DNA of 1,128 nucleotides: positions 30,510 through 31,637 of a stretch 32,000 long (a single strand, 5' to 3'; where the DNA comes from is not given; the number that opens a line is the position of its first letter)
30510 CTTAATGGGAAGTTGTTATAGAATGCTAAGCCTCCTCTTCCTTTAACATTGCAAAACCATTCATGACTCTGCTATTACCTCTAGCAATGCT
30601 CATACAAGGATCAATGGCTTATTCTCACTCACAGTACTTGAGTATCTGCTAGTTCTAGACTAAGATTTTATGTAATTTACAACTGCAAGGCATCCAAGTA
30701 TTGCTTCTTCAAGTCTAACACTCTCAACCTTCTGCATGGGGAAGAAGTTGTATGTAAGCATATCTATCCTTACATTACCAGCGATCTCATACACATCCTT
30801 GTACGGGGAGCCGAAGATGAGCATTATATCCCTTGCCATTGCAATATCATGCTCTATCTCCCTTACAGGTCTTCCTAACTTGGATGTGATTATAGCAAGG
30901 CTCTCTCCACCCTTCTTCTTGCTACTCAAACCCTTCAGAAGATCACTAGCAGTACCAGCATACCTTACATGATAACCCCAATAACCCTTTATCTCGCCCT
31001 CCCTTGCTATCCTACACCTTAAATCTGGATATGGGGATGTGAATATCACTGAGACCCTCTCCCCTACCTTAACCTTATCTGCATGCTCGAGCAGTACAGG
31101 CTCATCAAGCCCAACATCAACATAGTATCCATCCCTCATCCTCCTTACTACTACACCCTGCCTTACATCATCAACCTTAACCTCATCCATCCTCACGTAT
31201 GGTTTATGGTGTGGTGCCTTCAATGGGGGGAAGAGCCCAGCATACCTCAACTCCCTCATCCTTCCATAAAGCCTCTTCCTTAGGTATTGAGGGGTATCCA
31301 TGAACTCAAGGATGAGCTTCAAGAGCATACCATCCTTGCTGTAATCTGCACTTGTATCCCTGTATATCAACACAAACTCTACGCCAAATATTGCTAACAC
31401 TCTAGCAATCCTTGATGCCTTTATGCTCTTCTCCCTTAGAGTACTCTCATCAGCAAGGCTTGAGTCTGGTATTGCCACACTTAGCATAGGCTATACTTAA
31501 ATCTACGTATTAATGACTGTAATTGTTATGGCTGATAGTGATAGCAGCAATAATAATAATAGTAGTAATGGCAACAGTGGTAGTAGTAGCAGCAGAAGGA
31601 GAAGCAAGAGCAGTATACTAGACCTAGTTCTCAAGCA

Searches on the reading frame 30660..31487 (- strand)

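Call 90: search_protein_families(library=pfam, proteins=[window:30660-31487:-], max_evalue=0.001)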
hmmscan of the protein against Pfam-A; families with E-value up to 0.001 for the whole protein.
window:30660-31487:- (275 aa): 1 family
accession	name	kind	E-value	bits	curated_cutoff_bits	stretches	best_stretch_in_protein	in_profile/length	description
PF02598.22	Methyltrn_RNA_3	-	4e-49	168.1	27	1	2-268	2-300/302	Putative RNA methyltransferase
